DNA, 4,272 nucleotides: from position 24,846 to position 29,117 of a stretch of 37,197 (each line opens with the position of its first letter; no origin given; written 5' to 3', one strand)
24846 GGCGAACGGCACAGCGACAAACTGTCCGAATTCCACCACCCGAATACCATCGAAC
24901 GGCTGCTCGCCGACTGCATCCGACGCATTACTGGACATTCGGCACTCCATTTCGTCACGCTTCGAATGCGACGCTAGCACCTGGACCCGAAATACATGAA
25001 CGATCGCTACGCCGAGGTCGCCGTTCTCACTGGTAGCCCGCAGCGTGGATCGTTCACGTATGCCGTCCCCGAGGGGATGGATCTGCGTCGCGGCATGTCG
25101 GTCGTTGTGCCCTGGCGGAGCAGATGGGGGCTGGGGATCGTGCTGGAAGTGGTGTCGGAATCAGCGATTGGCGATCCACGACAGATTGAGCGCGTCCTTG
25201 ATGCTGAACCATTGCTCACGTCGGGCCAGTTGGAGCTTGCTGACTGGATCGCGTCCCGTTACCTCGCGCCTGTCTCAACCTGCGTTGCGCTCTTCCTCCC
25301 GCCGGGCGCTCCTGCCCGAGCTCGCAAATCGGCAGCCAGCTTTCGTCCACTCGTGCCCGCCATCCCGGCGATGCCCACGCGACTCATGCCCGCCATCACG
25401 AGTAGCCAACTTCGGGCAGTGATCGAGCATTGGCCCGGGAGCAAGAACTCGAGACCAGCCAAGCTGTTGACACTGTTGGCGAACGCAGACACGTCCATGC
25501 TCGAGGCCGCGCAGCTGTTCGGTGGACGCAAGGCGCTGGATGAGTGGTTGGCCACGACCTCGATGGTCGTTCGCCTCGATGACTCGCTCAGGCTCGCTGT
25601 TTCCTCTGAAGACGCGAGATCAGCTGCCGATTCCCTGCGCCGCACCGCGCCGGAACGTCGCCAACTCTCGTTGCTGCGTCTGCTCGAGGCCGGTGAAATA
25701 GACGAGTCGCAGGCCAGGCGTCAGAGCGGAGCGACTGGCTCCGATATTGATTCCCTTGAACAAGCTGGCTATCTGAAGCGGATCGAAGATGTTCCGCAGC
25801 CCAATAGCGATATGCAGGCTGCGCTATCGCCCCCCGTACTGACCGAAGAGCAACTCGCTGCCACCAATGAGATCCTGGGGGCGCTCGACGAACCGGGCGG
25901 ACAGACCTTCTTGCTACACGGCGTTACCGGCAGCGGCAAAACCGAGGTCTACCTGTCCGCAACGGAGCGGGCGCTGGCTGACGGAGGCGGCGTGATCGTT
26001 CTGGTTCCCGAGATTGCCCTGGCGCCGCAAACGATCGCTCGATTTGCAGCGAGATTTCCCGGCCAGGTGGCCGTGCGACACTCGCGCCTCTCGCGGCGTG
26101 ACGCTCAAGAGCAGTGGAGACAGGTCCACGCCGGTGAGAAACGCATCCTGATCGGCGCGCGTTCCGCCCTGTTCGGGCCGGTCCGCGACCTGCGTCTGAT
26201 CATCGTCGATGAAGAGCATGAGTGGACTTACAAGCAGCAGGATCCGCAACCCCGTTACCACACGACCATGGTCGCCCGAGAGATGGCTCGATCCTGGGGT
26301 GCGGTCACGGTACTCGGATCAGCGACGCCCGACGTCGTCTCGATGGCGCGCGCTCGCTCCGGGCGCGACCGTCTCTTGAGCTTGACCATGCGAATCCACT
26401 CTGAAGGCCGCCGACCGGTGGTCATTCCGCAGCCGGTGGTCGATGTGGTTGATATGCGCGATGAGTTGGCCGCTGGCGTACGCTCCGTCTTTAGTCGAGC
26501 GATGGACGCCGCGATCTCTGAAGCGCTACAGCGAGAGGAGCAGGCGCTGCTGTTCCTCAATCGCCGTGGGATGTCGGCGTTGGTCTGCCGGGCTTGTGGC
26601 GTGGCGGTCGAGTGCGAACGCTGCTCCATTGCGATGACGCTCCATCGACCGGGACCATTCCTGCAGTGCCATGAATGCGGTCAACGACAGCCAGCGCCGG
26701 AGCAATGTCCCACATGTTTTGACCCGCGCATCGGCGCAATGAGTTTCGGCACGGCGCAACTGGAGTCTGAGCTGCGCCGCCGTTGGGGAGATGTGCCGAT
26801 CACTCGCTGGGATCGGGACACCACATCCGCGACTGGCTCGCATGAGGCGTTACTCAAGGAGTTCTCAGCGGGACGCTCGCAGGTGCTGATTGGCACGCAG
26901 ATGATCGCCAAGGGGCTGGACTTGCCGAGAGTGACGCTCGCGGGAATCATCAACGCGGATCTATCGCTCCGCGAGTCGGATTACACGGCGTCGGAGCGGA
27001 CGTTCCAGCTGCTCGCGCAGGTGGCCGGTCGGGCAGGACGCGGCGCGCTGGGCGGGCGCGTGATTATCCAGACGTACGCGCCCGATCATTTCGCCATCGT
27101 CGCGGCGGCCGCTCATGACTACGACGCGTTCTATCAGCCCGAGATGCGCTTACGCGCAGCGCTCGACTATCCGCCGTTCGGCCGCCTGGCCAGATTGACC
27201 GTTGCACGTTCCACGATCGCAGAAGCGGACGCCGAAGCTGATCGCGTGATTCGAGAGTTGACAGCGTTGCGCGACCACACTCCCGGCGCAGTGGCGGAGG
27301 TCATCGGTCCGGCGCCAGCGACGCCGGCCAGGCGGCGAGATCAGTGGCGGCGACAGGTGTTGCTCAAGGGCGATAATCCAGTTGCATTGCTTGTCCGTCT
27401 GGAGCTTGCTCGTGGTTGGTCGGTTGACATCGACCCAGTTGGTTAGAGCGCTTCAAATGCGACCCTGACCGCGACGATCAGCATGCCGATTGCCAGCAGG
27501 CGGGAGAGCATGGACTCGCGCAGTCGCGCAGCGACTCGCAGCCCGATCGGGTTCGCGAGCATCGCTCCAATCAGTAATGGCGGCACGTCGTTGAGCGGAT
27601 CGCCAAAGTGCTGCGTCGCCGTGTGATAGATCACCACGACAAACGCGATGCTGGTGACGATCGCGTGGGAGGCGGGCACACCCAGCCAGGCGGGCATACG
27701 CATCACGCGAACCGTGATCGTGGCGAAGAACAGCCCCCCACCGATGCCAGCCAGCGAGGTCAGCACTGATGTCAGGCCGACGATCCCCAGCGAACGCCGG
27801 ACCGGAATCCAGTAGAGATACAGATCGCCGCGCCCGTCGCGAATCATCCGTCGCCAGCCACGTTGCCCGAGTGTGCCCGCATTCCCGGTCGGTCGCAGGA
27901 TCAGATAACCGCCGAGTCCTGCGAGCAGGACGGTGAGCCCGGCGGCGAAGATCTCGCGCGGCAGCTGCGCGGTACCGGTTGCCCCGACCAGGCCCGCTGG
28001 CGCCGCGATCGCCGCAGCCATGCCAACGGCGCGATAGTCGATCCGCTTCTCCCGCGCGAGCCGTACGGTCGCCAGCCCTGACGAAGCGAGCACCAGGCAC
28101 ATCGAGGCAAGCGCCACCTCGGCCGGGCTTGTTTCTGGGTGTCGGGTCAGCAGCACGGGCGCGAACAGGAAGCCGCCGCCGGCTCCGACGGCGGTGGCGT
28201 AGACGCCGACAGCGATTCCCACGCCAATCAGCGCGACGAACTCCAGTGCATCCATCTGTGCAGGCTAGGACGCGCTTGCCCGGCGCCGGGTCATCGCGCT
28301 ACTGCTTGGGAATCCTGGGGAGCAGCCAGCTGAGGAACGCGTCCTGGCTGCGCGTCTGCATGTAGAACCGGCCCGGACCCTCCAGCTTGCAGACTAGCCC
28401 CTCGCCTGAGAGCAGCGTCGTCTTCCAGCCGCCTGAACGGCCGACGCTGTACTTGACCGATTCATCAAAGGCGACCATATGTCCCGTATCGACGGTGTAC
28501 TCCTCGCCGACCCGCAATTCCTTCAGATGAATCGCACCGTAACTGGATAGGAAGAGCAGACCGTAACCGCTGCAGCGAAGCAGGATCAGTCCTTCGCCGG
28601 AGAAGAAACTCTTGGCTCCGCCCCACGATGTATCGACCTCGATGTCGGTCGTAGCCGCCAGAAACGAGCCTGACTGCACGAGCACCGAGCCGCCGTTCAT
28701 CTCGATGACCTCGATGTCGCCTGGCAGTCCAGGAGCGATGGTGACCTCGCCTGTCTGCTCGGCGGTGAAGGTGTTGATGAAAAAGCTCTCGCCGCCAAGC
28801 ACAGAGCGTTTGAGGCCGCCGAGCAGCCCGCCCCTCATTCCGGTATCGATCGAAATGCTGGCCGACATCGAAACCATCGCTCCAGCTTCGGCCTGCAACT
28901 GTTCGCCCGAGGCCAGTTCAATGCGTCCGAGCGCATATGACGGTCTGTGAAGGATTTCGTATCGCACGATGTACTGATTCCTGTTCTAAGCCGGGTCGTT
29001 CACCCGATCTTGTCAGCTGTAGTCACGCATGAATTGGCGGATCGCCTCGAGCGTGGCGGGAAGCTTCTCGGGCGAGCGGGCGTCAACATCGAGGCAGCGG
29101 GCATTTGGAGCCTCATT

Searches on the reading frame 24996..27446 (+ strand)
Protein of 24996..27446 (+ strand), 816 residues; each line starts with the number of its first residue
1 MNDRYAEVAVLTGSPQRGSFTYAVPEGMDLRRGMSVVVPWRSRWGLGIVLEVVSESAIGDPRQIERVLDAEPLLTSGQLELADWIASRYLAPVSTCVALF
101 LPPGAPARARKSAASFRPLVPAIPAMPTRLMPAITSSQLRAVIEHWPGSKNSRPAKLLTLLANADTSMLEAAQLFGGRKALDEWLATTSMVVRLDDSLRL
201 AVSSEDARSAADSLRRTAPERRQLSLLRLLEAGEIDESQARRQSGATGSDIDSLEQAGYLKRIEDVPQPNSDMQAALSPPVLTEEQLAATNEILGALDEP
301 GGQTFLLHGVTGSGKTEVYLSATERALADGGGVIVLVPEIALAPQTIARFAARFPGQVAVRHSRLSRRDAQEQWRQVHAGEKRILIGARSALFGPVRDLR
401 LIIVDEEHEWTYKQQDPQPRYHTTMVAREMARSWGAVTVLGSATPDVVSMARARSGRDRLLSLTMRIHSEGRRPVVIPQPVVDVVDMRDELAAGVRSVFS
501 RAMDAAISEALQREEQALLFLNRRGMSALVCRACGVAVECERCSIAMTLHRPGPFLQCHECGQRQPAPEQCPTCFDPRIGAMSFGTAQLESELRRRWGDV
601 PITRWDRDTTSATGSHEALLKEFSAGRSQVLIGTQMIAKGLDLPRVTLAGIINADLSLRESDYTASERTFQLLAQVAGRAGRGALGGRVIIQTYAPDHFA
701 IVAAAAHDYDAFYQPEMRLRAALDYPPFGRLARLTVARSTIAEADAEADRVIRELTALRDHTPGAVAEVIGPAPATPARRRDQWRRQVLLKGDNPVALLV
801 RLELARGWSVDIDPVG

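Call 70: search_protein_families(library=pfam, proteins=[window:24996-27446:+], max_evalue=0.0001)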
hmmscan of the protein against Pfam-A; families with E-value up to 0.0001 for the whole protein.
window:24996-27446:+ (816 aa): 6 families
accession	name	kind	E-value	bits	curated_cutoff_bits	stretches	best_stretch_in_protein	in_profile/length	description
PF17764.6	PriA_3primeBD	-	5.5e-20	71.5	22.7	1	11-102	3-96/96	3'DNA-binding domain (3'BD)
PF00270.35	DEAD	-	4e-18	66.1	26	1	285-446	3-161/167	DEAD/DEAH box helicase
PF04851.21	ResIII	-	2.8e-14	53.8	22.5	1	282-445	4-162/164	Type III restriction enzyme, res subunit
PF00271.37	Helicase_C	-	1.9e-09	38.2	23.5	1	589-682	28-108/110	Helicase conserved C-terminal domain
PF18074.6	PriA_C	-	2.3e-09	38.4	26.9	1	727-814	1-95/95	Primosomal protein N C-terminal domain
PF18319.7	Zn_ribbon_PriA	-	7.5e-08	32.6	26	1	540-566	1-27/27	PriA DNA helicase Cys-rich region (CRR) domain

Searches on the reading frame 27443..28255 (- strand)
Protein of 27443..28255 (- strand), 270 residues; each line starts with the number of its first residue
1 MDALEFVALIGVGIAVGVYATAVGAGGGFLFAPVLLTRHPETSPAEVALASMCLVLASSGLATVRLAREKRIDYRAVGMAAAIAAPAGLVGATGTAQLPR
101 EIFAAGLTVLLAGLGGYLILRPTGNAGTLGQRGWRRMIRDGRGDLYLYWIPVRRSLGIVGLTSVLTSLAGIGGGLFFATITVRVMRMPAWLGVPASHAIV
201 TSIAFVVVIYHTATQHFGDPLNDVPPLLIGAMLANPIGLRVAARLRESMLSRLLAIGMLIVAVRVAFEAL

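Call 70: search_protein_families(library=pfam, proteins=[window:27443-28255:-], max_evalue=0.0001)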
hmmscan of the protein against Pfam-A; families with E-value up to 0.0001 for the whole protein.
window:27443-28255:- (270 aa): 1 family
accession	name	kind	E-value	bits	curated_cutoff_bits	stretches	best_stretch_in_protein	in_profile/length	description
PF01925.25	TauE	-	1.9e-26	93.6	32.6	1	9-264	1-236/237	Sulfite exporter TauE/SafE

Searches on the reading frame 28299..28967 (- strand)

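Call 71: search_protein_families(library=pfam, proteins=[window:28299-28967:-], max_evalue=0.0001)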
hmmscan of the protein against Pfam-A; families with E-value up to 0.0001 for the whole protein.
window:28299-28967:- (222 aa): 1 family
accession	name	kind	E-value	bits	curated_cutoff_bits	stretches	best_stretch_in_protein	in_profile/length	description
PF01987.23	AIM24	-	2.6e-71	240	25.7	1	3-206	1-205/205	Mitochondrial biogenesis AIM24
